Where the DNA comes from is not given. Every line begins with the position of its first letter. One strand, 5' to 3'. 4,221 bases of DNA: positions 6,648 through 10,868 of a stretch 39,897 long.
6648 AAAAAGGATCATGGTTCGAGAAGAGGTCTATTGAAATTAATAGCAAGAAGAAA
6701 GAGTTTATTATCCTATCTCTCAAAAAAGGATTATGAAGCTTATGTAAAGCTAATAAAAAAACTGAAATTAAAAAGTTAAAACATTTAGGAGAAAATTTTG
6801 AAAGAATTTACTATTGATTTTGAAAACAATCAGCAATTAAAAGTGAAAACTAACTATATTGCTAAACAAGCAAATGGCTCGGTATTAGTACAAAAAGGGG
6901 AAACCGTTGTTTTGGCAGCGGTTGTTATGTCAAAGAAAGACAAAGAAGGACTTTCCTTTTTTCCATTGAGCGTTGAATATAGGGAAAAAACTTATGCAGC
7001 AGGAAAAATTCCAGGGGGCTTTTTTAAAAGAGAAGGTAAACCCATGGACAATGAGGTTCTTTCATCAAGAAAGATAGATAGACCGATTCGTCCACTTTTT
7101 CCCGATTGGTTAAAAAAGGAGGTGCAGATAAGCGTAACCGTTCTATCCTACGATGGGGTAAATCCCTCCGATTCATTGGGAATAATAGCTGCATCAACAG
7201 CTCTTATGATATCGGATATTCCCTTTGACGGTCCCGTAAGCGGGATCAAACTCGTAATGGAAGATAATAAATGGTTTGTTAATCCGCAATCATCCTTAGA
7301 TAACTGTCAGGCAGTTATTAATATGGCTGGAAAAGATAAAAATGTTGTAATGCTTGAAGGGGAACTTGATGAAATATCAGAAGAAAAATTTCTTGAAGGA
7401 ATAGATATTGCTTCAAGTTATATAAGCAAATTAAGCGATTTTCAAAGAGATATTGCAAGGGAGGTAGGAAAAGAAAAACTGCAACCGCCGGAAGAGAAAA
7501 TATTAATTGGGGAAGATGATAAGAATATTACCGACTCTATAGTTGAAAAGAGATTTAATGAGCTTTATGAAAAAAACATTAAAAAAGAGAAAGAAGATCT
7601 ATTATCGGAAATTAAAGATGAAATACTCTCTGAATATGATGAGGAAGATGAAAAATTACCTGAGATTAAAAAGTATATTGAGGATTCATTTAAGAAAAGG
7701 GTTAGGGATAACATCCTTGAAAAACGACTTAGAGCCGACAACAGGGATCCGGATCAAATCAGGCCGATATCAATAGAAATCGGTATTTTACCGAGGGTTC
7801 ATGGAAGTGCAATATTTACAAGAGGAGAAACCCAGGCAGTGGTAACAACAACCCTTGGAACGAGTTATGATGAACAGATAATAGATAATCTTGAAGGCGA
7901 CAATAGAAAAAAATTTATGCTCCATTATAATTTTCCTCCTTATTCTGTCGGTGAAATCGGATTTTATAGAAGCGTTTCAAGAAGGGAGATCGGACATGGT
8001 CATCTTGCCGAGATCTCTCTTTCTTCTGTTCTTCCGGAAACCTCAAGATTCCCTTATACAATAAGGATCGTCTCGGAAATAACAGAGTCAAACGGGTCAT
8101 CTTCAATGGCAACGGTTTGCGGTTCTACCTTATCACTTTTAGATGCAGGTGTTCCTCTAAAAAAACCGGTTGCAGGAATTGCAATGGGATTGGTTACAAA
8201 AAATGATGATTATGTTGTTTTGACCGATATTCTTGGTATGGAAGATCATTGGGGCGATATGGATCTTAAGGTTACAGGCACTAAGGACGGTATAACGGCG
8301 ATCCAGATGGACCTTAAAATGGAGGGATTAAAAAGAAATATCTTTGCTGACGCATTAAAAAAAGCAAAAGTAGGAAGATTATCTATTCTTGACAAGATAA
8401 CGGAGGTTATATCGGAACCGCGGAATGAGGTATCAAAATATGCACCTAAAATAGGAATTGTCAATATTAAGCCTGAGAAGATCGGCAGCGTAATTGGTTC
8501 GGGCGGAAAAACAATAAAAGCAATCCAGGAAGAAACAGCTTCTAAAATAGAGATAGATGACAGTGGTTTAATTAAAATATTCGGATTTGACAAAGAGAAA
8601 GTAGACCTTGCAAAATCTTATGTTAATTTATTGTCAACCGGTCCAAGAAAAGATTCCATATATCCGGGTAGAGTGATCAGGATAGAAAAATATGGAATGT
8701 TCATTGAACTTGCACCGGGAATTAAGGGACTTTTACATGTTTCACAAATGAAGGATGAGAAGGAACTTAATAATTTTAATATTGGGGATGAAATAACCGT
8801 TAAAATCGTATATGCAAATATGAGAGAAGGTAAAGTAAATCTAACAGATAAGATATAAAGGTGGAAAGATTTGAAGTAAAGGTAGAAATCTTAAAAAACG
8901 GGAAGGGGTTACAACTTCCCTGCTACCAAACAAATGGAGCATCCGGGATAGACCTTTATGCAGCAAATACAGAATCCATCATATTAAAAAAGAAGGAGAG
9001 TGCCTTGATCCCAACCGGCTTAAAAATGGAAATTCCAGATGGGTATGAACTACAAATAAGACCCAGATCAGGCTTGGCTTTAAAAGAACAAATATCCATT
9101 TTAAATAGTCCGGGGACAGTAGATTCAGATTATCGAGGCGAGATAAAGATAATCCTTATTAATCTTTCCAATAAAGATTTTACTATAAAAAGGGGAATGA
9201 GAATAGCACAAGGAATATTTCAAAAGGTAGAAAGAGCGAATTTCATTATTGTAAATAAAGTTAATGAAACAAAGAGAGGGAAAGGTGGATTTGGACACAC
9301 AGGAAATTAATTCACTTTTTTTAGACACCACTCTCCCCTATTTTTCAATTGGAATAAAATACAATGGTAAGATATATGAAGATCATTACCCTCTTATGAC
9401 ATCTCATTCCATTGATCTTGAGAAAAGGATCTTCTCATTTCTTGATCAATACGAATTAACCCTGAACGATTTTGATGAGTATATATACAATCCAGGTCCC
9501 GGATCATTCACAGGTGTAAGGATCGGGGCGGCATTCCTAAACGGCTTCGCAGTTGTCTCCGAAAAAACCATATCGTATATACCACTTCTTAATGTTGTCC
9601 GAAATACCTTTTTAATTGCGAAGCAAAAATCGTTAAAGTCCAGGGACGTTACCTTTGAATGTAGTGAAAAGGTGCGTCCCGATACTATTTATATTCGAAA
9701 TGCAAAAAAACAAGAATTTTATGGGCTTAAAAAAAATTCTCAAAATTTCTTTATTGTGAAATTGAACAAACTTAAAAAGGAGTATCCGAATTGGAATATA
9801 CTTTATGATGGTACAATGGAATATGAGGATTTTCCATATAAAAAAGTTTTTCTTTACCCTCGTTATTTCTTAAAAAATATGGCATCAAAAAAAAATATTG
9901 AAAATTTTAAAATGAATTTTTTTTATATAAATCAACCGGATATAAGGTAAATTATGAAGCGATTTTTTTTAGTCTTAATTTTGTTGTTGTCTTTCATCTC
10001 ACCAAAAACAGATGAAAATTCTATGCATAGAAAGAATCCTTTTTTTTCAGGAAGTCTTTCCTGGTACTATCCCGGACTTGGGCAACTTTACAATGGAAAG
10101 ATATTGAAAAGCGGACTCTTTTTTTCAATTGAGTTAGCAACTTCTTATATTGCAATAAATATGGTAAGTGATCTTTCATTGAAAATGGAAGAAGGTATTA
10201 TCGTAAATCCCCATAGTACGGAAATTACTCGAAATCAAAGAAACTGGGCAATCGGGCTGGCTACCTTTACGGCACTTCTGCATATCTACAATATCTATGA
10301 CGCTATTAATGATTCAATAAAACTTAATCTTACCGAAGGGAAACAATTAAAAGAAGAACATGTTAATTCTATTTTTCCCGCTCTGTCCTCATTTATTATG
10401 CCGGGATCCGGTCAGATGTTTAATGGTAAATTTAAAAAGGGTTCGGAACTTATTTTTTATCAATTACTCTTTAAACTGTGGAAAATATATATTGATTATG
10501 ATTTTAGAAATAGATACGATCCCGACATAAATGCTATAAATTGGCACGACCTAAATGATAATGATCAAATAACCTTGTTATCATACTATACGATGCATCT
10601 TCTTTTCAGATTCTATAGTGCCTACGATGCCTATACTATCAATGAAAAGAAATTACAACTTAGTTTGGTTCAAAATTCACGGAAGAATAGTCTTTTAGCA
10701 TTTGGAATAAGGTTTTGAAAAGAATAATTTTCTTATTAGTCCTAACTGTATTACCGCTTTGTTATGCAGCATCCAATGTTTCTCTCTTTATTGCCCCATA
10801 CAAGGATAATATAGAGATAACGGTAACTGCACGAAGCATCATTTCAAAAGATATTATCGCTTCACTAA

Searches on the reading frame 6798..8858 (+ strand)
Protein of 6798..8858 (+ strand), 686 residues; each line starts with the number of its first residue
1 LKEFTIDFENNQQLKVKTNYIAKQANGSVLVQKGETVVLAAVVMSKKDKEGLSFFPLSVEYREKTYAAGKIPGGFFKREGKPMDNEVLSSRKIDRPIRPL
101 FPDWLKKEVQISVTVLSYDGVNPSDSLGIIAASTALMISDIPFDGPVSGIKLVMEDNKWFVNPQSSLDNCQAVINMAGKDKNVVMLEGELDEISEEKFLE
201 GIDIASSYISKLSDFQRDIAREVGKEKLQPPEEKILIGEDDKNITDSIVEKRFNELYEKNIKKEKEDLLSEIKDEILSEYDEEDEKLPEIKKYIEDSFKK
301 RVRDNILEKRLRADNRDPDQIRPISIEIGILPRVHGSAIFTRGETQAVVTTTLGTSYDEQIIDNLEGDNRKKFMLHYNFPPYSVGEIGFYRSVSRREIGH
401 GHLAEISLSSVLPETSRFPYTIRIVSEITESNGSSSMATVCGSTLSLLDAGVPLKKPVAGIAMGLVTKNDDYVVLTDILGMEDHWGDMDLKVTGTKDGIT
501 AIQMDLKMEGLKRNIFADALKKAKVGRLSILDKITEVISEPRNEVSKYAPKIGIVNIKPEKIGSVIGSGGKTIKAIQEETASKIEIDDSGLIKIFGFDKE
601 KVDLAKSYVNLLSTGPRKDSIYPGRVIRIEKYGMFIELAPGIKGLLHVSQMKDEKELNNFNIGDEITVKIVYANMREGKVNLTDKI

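Call 15: find_homologous_proteins(query=window:6798-8858:+, max_evalue=1e-50)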
Query window:6798-8858:+ (686 aa): 8000 proteins with E <= 1e-50 among 8000 candidates; the best 120 are listed.
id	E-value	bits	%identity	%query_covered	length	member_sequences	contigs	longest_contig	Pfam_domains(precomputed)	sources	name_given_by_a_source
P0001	0.0e+0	1499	100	100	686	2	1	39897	PF00013.36,PF03725.21,PF00575.30,PF01138.28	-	-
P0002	2.6e-287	973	64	100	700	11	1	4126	PF00013.36,PF03725.21,PF00575.30,PF03726.20,PF01138.28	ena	-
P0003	6.9e-283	958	63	100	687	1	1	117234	PF00013.36,PF03725.21,PF00575.30,PF03726.20,PF01138.28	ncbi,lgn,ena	-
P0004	6.5e-281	952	63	100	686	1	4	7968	PF00013.36,PF00575.30,PF01138.28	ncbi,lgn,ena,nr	ncbi:polyribonucleotide nucleotidyltransferase [bacterium]|nr:polyribonucleotide nucleotidyltransfer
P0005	8.2e-276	935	62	100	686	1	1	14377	PF00013.36,PF03725.21,PF00575.30,PF01138.28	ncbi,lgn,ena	-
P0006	1.7e-200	686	50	98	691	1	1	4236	PF00013.36,PF03725.21,PF00575.30,PF03726.20,PF01138.28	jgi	jgi:polyribonucleotide nucleotidyltransferase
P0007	2.0e-200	686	51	98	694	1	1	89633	PF00013.36,PF03725.21,PF00575.30,PF03726.20,PF01138.28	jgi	jgi:polyribonucleotide nucleotidyltransferase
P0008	2.7e-200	685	49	98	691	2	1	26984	PF00013.36,PF03725.21,PF00575.30,PF03726.20,PF01138.28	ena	-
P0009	3.2e-200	685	49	98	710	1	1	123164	PF00013.36,PF03725.21,PF00575.30,PF03726.20,PF01138.28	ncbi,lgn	-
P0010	5.5e-200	684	51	98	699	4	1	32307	PF00013.36,PF03725.21,PF00575.30,PF03726.20,PF01138.28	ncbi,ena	-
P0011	6.1e-200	684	49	99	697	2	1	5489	PF00013.36,PF03725.21,PF00575.30,PF03726.20,PF01138.28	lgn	-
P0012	1.1e-199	683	49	100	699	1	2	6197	PF00013.36,PF03725.21,PF00575.30,PF03726.20,PF01138.28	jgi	jgi:polyribonucleotide nucleotidyltransferase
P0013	1.2e-199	683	49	98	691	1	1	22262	PF00013.36,PF03725.21,PF00575.30,PF03726.20,PF01138.28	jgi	-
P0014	1.9e-199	683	49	100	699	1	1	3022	PF00013.36,PF03725.21,PF00575.30,PF03726.20,PF01138.28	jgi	jgi:polyribonucleotide nucleotidyltransferase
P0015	2.4e-199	682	49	99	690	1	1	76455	PF00013.36,PF03725.21,PF00575.30,PF03726.20,PF01138.28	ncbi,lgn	-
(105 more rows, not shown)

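Call 17: find_encoding_contigs(protein=P0003, flank=10000, max_places=3)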
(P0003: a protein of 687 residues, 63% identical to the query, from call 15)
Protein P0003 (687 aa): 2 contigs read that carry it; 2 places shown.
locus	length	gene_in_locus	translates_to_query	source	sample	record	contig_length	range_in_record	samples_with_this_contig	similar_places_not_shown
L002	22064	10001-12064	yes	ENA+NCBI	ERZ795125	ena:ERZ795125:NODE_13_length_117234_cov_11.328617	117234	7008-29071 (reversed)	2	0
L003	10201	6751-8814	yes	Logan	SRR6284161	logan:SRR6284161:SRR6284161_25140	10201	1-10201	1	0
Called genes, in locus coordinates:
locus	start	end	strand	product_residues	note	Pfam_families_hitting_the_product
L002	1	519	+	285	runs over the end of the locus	PF01734:Patatin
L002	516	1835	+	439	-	PF00149:Metallophos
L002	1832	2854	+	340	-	-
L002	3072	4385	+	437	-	PF08529:NusA_N, PF13184:KH_NusA_1st, PF26594:KH_NusA_2nd, PF12826:HHH_2 (weak), PF14520:HHH_5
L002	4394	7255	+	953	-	PF00009:GTP_EFTU, PF01926:MMR_HSR1, PF10662:PduV-EutP (weak), PF22042:EF-G_D2, PF11987:IF-2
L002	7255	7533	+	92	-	-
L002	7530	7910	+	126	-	PF02033:RBFA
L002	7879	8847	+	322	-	PF01368:DHH, PF02272:DHHA1 (weak)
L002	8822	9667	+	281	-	PF01509:TruB_N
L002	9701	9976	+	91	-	PF00312:Ribosomal_S15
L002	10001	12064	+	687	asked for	PF01138:RNase_PH, PF03725:RNase_PH_C (faint), PF03726:PNPase (weak), PF01138:RNase_PH, PF00013:KH_1, PF00575:S1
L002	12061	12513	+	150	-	PF00692:dUTPase, PF22769:DCD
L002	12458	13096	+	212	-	-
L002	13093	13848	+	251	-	PF18935:DUF5683 (faint)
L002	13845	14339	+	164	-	-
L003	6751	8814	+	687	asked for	PF01138:RNase_PH, PF03725:RNase_PH_C (faint), PF03726:PNPase (weak), PF01138:RNase_PH, PF00013:KH_1, PF00575:S1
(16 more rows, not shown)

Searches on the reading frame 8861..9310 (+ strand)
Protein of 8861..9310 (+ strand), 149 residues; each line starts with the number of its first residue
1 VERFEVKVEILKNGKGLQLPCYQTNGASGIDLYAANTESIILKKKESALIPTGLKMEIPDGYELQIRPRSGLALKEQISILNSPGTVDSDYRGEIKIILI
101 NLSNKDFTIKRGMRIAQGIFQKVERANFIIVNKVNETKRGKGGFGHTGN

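Call 89: search_protein_families(library=pfam, proteins=[window:8861-9310:+], max_evalue=0.01)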
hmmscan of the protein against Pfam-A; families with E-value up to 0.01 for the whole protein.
window:8861-9310:+ (149 aa): 2 families
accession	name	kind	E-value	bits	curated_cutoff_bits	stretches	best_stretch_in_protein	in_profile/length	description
PF00692.24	dUTPase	-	1.6e-31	109.2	22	1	18-148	4-129/129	dUTPase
PF22769.1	DCD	-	8.1e-08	32.9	27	1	36-122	67-152/153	dCTP deaminase-like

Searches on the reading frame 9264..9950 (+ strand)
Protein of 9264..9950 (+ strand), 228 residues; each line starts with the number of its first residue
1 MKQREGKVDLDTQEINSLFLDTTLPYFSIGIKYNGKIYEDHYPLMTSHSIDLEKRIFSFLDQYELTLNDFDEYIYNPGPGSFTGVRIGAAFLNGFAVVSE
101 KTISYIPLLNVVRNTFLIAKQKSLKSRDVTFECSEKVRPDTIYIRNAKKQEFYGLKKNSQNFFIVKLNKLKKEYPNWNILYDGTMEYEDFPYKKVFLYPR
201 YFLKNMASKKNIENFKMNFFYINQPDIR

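Call 89: search_protein_families(library=pfam, proteins=[window:9264-9950:+], max_evalue=0.01)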
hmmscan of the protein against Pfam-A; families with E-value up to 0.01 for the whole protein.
window:9264-9950:+ (228 aa): 1 family
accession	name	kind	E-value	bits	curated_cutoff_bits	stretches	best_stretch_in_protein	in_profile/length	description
PF00814.31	TsaD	-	2.2e-06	28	24.8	1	47-106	28-87/264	tRNA N6-adenosine threonylcarbamoyltransferase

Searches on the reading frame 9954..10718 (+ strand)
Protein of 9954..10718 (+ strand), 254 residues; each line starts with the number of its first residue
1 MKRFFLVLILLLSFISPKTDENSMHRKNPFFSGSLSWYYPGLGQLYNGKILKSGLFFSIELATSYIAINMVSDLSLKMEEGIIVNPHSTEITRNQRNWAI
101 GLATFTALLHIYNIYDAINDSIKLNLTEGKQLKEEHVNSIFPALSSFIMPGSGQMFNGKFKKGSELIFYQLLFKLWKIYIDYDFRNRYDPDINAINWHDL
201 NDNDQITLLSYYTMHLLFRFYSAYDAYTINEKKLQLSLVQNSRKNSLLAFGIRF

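Call 89: search_protein_families(library=pfam, proteins=[window:9954-10718:+], max_evalue=0.01)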
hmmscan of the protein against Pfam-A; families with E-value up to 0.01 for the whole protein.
window:9954-10718:+ (254 aa): 2 families
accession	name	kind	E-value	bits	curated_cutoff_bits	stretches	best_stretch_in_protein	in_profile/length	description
PF18935.5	DUF5683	-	4.7e-06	27.1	26.7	0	34-68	10-44/151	Family of unknown function (DUF5683)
PF20382.3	DUF6677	-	9.8e-05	23.3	24.3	0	35-63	5-33/116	Family of unknown function (DUF6677)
